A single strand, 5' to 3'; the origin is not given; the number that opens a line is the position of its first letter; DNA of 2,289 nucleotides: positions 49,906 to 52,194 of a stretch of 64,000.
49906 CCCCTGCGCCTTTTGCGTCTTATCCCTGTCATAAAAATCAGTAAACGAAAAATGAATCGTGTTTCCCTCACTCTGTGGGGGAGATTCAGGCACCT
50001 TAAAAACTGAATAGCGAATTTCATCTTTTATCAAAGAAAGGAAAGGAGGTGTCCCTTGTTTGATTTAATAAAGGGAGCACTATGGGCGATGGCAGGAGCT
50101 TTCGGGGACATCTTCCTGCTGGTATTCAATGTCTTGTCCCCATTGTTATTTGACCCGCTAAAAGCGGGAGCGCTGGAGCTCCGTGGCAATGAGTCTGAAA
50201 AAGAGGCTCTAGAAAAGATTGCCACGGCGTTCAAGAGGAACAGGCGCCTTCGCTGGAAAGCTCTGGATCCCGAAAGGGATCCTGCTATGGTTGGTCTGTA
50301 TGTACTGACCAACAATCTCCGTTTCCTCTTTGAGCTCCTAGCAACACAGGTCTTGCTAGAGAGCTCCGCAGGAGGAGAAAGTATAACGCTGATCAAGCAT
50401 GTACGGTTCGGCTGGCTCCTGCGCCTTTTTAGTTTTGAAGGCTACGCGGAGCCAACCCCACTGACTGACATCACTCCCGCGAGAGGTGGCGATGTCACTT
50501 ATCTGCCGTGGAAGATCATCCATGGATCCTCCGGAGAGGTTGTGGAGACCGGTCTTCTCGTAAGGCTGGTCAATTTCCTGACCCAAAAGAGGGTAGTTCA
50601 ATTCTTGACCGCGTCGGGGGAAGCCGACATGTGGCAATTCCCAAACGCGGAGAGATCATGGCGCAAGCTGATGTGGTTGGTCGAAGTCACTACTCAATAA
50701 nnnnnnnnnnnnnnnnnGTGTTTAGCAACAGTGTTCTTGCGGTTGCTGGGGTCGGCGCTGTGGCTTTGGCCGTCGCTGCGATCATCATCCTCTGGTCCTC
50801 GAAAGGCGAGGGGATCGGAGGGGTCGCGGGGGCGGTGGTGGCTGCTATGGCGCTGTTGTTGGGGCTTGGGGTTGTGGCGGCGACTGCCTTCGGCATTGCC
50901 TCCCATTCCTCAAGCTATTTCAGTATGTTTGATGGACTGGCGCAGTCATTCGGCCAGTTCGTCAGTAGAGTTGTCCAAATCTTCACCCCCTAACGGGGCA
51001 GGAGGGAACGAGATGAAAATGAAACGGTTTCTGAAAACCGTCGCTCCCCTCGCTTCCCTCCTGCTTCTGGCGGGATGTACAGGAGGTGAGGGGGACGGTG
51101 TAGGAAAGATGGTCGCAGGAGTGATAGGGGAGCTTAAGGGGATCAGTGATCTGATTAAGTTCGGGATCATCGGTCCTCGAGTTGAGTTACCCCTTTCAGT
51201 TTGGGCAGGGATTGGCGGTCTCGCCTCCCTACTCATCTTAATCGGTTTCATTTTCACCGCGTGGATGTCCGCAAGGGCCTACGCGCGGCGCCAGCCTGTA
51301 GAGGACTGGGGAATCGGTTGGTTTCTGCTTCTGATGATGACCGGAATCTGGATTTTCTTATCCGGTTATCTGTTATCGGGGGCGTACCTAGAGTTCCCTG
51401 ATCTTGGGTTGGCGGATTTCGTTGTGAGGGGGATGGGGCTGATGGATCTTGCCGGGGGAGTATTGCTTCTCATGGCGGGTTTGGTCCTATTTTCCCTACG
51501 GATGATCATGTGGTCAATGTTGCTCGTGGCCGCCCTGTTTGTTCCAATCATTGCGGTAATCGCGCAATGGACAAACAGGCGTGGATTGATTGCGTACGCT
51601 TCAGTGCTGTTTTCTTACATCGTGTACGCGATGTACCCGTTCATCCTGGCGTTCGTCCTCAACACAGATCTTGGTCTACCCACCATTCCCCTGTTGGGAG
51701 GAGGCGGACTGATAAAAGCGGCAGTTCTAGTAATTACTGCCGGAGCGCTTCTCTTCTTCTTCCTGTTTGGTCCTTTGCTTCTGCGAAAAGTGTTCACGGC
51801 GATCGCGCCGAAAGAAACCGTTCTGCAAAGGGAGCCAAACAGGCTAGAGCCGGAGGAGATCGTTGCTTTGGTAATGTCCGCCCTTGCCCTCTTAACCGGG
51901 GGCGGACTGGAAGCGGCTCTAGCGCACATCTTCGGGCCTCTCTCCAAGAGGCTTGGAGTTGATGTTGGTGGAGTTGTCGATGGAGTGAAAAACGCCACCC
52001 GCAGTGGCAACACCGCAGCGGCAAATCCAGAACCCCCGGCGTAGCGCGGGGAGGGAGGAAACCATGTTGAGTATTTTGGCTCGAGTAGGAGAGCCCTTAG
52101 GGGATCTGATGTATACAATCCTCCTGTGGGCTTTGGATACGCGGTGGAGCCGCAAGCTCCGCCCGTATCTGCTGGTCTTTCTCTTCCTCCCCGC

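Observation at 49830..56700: G+C-rich six-gene membrane/cell-wall operon inserted inside the str operon between rpsG and fusA: candidate horizontally acquired conjugation/T4SS-like envelope machine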

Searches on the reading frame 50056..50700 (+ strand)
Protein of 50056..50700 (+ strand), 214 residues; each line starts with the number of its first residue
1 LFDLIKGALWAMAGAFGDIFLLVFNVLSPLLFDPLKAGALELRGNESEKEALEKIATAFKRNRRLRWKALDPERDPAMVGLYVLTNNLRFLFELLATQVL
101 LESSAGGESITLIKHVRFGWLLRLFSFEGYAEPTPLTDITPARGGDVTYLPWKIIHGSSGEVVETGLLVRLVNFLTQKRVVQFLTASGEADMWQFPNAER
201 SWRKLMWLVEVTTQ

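Call 4: search_protein_families(library=pfam, proteins=[window:50056-50700:+], max_evalue=0.1)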
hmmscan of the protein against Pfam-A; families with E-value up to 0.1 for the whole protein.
window:50056-50700:+ (214 aa): 0 families

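Call 5: search_protein_families(library=phrogs, proteins=[window:50056-50700:+], max_evalue=0.1)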
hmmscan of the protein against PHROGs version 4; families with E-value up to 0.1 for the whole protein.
window:50056-50700:+ (214 aa): 0 families

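Call 6: search_protein_families(library=ncbifam, proteins=[window:50056-50700:+], max_evalue=0.1)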
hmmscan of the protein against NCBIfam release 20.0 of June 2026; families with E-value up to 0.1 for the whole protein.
window:50056-50700:+ (214 aa): 0 families

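Call 90: list_cluster_members(proteins=[window:50056-50700:+, window:51013-52044:+, window:52064-54010:+, window:55392-56609:+, P0124, L010:9463-10743:+, L010:8087-9448:+, P0123])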
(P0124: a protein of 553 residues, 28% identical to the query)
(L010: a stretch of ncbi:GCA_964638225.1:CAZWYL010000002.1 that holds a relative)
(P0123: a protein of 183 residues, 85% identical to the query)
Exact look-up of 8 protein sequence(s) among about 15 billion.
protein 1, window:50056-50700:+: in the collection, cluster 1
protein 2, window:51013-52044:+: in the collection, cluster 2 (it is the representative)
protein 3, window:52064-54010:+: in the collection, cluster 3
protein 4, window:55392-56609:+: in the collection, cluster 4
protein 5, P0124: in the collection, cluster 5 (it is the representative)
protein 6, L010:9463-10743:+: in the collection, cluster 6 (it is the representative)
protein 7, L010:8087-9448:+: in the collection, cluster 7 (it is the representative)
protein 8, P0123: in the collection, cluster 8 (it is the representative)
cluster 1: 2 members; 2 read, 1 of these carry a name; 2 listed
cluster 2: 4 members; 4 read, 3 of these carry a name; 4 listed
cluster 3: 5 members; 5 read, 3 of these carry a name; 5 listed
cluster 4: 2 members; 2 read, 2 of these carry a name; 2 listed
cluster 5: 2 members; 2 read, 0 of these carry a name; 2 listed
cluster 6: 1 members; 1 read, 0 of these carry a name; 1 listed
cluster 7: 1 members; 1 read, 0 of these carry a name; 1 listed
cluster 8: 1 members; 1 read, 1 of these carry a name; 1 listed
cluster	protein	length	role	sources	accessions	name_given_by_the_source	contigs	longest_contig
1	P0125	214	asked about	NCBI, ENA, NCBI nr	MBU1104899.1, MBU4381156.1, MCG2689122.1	hypothetical protein L6255_01655 [Candidatus Parcubacteria bacterium] | hypothetical protein [Patescibacteria group bacterium]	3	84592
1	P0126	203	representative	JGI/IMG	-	-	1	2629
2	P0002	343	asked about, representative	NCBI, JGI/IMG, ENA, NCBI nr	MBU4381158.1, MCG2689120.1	hypothetical protein L6255_01645 [Candidatus Parcubacteria bacterium] | hypothetical protein [Patescibacteria group bacterium]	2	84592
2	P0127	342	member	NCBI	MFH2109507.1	MAG: hypothetical protein ABII16_03600 [Patescibacteria group bacterium]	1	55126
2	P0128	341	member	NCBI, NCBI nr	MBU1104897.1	hypothetical protein KJ664_03335 [Patescibacteria group bacterium] | hypothetical protein [Patescibacteria group bacterium]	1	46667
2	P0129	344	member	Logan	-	-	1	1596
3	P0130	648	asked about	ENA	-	-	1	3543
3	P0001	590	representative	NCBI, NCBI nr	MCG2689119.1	hypothetical protein L6255_01640 [Candidatus Parcubacteria bacterium] | hypothetical protein [Candidatus Parcubacteria bacterium]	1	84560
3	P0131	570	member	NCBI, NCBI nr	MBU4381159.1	hypothetical protein KKF75_02985 [Patescibacteria group bacterium] | hypothetical protein [Patescibacteria group bacterium]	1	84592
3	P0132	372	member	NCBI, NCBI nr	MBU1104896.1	hypothetical protein KJ664_03330, partial [Patescibacteria group bacterium] | hypothetical protein [Patescibacteria group bacterium]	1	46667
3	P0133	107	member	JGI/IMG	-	-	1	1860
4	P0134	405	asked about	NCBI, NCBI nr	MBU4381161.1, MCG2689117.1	hypothetical protein L6255_01630 [Candidatus Parcubacteria bacterium] | hypothetical protein [Patescibacteria group bacterium]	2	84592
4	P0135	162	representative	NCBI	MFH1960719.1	MAG: hypothetical protein ABIJ38_00615 [Patescibacteria group bacterium]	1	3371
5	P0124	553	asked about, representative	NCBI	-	-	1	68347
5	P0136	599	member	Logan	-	-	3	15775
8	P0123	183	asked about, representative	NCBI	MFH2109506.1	MAG: hypothetical protein ABII16_03595, partial [Patescibacteria group bacterium]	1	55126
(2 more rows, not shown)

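Call 91: search_protein_families(library=padloc, proteins=[window:50056-50700:+], max_evalue=0.1)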
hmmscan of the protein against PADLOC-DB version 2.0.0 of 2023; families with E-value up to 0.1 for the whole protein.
window:50056-50700:+ (214 aa): 0 families

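Call 98: search_solved_structures(query=A7, max_evalue=10)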
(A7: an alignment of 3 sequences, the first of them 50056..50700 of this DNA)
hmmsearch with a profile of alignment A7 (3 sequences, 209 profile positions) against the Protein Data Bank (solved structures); distinct sequences matched with E-value up to 10: 0.
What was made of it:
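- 50056..50700 (+): g1: 214-aa protein of unknown fold, probably cytoplasmic. Start is TTG 50056; an alternative ATG lies at 50089. No family or PDB match (calls 4-6, 91, 98).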

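Call 100: find_related_loci(query=A7, collection=viral_contigs, flank=10000)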
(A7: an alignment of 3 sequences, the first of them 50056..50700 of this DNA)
Query A7 (214 aa) in viral_contigs; peptide patterns used: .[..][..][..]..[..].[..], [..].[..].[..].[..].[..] (x = any residue, [..] = any of these).
32 stretches matched a pattern, but none encodes a relative of the query by tblastn (E <= 1e-3).

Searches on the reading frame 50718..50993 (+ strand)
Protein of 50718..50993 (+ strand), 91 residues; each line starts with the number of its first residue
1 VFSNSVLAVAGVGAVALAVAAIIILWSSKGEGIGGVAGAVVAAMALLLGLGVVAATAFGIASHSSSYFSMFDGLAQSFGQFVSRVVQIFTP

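Call 4: search_protein_families(library=pfam, proteins=[window:50718-50993:+], max_evalue=0.1)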
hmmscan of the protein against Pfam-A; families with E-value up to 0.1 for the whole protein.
window:50718-50993:+ (91 aa): 1 family
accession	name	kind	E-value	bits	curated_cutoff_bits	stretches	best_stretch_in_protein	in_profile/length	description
PF14163.11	SieB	-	0.08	13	26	1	15-68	2-55/147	Super-infection exclusion protein B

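Call 5: search_protein_families(library=phrogs, proteins=[window:50718-50993:+], max_evalue=0.1)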
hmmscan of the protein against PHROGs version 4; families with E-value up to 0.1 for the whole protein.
window:50718-50993:+ (91 aa): 0 families

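Call 6: search_protein_families(library=ncbifam, proteins=[window:50718-50993:+], max_evalue=0.1)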
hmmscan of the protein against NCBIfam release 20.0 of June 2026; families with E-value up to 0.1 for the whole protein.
window:50718-50993:+ (91 aa): 1 family
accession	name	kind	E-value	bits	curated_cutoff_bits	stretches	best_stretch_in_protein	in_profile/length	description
NF047899.1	DACBindInsig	equivalog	0.0081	16.1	280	1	11-70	101-160/185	diacylglycerol-binding protein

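Call 91: search_protein_families(library=padloc, proteins=[window:50718-50993:+], max_evalue=0.1)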
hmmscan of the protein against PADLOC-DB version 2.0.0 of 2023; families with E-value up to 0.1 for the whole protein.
window:50718-50993:+ (91 aa): 0 families

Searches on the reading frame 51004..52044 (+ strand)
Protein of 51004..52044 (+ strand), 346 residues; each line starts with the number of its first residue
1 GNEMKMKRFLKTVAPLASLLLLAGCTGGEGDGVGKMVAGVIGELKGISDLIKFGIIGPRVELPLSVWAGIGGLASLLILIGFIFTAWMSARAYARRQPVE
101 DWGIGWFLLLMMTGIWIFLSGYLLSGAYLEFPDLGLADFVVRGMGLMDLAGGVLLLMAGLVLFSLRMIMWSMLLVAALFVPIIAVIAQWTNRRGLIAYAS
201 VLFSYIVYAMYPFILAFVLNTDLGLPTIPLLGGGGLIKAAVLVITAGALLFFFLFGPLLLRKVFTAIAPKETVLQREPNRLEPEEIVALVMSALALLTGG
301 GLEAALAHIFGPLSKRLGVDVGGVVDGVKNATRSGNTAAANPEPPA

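Call 4: search_protein_families(library=pfam, proteins=[window:51004-52044:+], max_evalue=0.1)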
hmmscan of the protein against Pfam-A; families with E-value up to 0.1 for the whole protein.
window:51004-52044:+ (346 aa): 0 families

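Call 5: search_protein_families(library=phrogs, proteins=[window:51004-52044:+], max_evalue=0.1)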
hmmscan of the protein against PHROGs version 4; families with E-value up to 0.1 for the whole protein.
window:51004-52044:+ (346 aa): 0 families

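Call 6: search_protein_families(library=ncbifam, proteins=[window:51004-52044:+], max_evalue=0.1)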
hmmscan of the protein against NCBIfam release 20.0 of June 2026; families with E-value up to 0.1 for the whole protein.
window:51004-52044:+ (346 aa): 1 family
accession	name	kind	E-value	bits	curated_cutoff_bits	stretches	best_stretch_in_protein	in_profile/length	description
NF005782.0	PRK07597.9-1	equivalog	0.083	13.3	201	0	189-231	124-161/164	preprotein translocase subunit SecE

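Call 18: find_homologous_proteins(query=window:51004-52044:+)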
Query window:51004-52044:+ (346 aa): 1 proteins with E <= 0.001 among 8000 candidates.
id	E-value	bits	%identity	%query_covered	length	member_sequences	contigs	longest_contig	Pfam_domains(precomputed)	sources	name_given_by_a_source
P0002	8.7e-212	721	100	99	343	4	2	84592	-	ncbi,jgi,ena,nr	ncbi:hypothetical protein L6255_01645 [Candidatus Parcubacteria bacterium]|nr:hypothetical protein [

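Call 91: search_protein_families(library=padloc, proteins=[window:51013-52044:+], max_evalue=0.1)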
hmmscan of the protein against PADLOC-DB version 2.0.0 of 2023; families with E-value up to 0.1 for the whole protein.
window:51013-52044:+ (343 aa): 0 families
